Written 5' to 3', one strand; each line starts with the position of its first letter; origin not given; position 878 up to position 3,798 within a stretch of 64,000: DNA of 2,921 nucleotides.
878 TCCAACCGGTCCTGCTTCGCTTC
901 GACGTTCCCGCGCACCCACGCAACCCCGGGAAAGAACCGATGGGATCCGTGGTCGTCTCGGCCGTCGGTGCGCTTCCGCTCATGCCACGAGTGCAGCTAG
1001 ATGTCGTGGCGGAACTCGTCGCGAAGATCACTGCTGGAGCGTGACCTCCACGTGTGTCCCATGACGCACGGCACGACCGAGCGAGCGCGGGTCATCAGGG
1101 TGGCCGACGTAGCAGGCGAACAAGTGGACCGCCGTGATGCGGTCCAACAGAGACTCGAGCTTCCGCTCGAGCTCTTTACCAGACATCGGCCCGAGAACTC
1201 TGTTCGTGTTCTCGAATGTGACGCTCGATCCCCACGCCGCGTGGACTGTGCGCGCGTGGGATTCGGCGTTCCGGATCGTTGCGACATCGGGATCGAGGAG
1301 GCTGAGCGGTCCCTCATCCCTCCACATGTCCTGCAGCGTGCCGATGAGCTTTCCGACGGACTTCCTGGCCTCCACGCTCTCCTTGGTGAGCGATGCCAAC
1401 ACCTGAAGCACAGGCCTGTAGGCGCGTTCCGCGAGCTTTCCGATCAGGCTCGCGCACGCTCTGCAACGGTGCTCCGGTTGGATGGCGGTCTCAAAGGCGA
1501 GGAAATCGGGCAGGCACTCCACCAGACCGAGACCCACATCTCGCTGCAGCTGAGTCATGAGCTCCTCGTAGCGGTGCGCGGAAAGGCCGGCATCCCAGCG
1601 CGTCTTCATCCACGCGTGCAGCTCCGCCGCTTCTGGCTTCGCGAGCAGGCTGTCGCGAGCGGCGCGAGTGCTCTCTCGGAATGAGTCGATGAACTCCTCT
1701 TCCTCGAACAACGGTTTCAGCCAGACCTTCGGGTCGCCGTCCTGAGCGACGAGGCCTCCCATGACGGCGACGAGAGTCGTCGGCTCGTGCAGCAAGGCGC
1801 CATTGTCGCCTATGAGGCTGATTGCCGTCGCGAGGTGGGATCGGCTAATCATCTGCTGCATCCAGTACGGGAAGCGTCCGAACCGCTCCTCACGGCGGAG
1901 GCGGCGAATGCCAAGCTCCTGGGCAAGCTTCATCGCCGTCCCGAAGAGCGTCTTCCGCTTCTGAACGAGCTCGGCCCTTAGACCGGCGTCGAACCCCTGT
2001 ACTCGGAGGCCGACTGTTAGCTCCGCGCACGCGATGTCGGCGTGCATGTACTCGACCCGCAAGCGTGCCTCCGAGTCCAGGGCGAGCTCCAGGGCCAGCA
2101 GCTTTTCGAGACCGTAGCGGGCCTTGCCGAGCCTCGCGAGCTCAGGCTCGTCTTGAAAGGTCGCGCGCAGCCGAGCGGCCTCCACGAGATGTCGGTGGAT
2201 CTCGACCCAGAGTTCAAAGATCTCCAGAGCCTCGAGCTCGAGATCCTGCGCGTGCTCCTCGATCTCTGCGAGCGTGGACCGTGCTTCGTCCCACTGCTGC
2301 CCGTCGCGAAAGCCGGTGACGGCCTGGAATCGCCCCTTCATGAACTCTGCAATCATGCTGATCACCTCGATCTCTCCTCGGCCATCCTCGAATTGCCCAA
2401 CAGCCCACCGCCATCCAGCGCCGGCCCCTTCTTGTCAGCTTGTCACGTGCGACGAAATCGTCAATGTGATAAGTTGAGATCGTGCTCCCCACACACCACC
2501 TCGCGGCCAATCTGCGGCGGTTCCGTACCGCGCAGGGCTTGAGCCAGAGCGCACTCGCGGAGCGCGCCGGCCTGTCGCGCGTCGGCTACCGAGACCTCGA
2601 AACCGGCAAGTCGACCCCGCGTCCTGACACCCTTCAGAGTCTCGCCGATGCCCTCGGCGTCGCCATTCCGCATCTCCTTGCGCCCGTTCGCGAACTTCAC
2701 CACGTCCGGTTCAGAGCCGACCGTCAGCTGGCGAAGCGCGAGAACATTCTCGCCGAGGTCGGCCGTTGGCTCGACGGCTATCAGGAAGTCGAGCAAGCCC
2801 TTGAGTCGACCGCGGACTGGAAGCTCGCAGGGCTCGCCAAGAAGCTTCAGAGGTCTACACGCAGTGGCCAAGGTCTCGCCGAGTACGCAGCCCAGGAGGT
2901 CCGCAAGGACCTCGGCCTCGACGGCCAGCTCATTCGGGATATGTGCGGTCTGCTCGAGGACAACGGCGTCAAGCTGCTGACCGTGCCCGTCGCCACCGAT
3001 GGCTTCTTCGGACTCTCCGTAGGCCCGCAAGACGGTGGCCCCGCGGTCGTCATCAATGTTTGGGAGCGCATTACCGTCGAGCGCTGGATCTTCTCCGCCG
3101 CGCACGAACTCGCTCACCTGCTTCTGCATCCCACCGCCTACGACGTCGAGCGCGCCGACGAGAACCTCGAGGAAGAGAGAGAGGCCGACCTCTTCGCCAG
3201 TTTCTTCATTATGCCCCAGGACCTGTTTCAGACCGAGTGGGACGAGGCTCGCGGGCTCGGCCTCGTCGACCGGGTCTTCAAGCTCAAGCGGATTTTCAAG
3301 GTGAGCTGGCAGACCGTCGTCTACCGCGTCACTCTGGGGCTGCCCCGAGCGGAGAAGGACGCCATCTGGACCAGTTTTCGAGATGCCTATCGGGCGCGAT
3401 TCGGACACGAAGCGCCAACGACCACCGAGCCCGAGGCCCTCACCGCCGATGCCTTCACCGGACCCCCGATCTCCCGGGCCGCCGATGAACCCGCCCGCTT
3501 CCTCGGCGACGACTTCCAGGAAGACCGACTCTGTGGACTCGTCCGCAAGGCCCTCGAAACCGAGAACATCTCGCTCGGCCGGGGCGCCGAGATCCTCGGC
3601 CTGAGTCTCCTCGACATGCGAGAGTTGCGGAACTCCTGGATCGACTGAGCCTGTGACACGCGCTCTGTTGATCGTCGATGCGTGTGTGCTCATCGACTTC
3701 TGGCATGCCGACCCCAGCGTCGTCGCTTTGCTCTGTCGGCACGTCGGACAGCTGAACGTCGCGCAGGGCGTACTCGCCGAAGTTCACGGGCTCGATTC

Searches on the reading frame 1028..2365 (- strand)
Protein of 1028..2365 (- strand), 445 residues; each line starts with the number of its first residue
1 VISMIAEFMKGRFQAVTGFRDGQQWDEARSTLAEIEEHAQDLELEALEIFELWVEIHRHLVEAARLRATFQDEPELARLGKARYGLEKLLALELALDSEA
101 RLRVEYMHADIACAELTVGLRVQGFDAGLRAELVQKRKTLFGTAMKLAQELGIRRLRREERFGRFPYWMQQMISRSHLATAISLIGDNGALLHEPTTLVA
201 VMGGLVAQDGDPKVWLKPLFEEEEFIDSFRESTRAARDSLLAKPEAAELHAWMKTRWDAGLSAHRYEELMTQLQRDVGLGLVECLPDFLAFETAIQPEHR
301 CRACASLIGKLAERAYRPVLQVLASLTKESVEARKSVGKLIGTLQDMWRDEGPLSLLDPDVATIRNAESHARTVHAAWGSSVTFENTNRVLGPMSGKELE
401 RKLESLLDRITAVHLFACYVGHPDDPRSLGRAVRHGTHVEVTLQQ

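Call 4: search_protein_families(library=padloc, proteins=[window:1028-2365:-], max_evalue=0.01)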
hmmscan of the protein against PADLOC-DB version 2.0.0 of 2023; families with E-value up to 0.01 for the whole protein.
window:1028-2365:- (445 aa): 0 families

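Call 5: search_protein_families(library=pfam, proteins=[window:1028-2365:-], max_evalue=0.01)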
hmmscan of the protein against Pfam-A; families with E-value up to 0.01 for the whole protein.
window:1028-2365:- (445 aa): 0 families

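Call 57: search_protein_families(library=ncbifam, proteins=[window:1028-2365:-], max_evalue=0.01)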
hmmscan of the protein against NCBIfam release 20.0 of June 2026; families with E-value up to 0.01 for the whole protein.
window:1028-2365:- (445 aa): 0 families

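Call 72: search_protein_families(library=pfam, proteins=[window:1028-2365:-], max_evalue=1)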
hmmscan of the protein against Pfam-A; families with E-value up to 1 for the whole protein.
window:1028-2365:- (445 aa): 0 families

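Call 88: search_protein_representatives(protein=window:1028-2365:-)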
Query: 445 residues. Proteins with E-value up to 0.001 (for the whole library): 14; up to 1e-10: 3; up to 1e-30: 3. The best 14 are listed.
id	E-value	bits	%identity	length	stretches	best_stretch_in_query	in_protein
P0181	3.5e-291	981.8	100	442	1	4-445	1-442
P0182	1.2e-75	271.8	38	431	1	2-423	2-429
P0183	3.9e-39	151.5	92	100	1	253-332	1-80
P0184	1.2e-10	57.6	31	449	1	54-425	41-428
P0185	1.1e-08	51.1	38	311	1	298-403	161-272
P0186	2.9e-07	46.5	30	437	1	148-420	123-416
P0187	2.3e-06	43.5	30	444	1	240-415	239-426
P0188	2.5e-06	43.4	22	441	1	17-433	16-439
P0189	1.1e-04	37.9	29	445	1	221-411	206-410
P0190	1.2e-04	37.9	41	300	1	295-410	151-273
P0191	1.2e-04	37.9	30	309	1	234-399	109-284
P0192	1.7e-04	37.4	33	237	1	296-412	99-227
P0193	2.2e-04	37.0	27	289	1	210-395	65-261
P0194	8.8e-04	35.0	43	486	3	9-40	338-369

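Call 103: search_solved_structures(query=A8, max_evalue=10)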
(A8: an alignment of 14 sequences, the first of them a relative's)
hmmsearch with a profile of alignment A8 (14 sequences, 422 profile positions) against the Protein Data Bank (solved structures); distinct sequences matched with E-value up to 10: 2.
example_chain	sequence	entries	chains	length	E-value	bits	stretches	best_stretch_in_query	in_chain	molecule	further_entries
6dmp_B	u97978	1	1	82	0.16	14.2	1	202-271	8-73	Designed orthogonal protein DHD13_XAAA_B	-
3g85_A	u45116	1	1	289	1.2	11.3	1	316-358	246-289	Transcriptional regulator (LacI family)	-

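Call 108: predict_structure(protein=window:1028-2356:-)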
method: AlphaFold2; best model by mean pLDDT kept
length: 442 residues; sequences in the alignment: 1
mean_pLDDT: 46.4   pTM: 0.33
mean pLDDT of the five models: 46.4, 40.8, 38.2, 37.2, 32.0
residues with pLDDT >= 90: 0; 70-90: 0; 50-70: 172; < 50: 270
segments of 3 or more residues with pLDDT < 50: 34-36, 38-43, 45-47, 73-82, 157-176, 178-180, 182-308, 310-313, 344-358, 393-397, 399-442
pLDDT, mean of each block of 10 residues (from residue 1): 53 58 54 49 50 56 57 46 50 59 62 59 65 66 60 46 39 48 40 37 33 32 37 37 38 35 34 31 33 35 44 51 54 59 46 40 52 51 51 50 46 39 36 30 28
secondary structure, 60 per line:
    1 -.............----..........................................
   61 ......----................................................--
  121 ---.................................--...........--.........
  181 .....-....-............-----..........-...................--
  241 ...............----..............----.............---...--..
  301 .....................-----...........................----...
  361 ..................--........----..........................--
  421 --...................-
elements in order: H2-14 H19-66 H71-118 H124-156 H159-169 H172-185 H187-190 H192-203 H209-218 H220-238 H241-255 H260-273 H278-290 H299-321 H327-353 H358-378 H381-388 H393-418 H423-441

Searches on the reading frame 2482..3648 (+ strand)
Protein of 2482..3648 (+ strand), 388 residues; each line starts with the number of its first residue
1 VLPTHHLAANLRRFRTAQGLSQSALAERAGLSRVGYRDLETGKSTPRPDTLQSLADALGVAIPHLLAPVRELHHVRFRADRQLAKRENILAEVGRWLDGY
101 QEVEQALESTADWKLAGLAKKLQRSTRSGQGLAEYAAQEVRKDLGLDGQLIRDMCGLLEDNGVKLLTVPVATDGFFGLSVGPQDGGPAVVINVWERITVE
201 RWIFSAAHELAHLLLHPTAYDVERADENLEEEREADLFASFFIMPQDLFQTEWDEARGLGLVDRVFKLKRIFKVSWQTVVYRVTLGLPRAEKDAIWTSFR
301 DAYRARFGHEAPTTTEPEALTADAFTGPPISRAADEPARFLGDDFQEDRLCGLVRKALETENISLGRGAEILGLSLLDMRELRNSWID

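Call 4: search_protein_families(library=padloc, proteins=[window:2482-3648:+], max_evalue=0.01)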
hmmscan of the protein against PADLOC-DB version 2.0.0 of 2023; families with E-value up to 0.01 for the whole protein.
window:2482-3648:+ (388 aa): 23 families
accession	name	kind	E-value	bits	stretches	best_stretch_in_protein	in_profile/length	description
PDLC03949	RmrA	-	5.7e-33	112.3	1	11-284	7-263/363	-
PDLC03951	RmrA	-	7.4e-29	98.9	1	9-283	11-282/400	-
PDLC03952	RmrA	-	1.3e-27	94.7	1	10-283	26-299/395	-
PDLC03947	RmrA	-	7.5e-26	88.8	1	8-283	13-287/383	-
PDLC03954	RmrA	-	1.5e-25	88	1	8-284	12-288/380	-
PDLC03948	RmrA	-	2.9e-25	87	1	9-283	11-286/397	-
PDLC03946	RmrA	-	7.5e-25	85.4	1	11-283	7-264/357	-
PDLC03945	RmrA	-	2.1e-22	77.8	1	9-285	5-293/394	-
PDLC03944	RmrA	-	2.8e-22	77.3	1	10-283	10-280/384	-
PDLC03956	RmrA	-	1.4e-21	75.1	1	7-283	9-283/399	-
PDLC03950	RmrA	-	1.7e-20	71.3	1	133-283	130-275/369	-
PDLC03955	RmrA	-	6e-19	66.5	1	14-283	28-287/371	-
PDLC03943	RmrA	-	7.2e-19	66.1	1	9-283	5-269/370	-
PDLC03953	RmrA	-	2.6e-16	57.8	1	9-282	8-279/373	-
PDLC04141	capP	-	3.8e-15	54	1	169-283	37-150/242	capP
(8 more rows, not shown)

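Call 5: search_protein_families(library=pfam, proteins=[window:2482-3648:+], max_evalue=0.01)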
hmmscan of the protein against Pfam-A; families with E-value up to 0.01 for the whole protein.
window:2482-3648:+ (388 aa): 5 families
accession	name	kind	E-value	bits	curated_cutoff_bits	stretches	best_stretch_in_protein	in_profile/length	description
PF01381.28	HTH_3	-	3.9e-15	56.1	23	1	11-62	1-52/55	Helix-turn-helix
PF13560.12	HTH_31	-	6.5e-14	52.4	27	1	6-61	1-57/64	Helix-turn-helix domain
PF06114.19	Peptidase_M78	-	7.6e-13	48.8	22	1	192-283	32-122/123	IrrE N-terminal-like domain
PF13443.12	HTH_26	-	6e-05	23.6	22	1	10-62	1-54/63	Cro/C1-type HTH DNA-binding domain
PF12844.13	HTH_19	-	8.3e-05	22.9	30.2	1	10-61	3-54/64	Helix-turn-helix domain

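Call 57: search_protein_families(library=ncbifam, proteins=[window:2482-3648:+], max_evalue=0.01)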
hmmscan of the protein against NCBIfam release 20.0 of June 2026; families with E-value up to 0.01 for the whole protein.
window:2482-3648:+ (388 aa): 8 families
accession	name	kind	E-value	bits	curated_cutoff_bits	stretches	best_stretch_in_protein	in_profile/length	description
NF052239.1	antitox_spr1629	equivalog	3.9e-22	78.9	335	1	9-283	5-290/377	spr1629 family repressor/antitoxin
TIGR03070.1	couple_hipB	subfamily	4.3e-10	39.4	71.65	1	6-61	2-57/58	type II toxin-antitoxin system Y4mF family antitoxin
NF041951.1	phage_RstR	subfamily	6e-10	39.4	80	1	7-70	3-66/108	RstR family transcriptional repressor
NF010465.0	PRK13890.1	equivalog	9.3e-06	25.7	96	1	9-67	8-66/121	conjugal transfer protein TrbA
NF006015.0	PRK08154.1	subfamily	2.8e-05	23.4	204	1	6-75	30-99/314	anaerobic benzoate catabolism transcriptional regulator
NF007408.0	PRK09943.1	equivalog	0.001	18.7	211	1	10-66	11-67/185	HTH-type transcriptional regulator PuuR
NF047948.1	male_kill_WMK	equivalog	0.009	15.5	300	0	7-67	6-66/300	WO male-killing family protein Wmk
NF038139.1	Reg_Aceta_RamB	equivalog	0.0095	14.6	700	0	8-59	4-55/465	acetate metabolism transcriptional regulator RamB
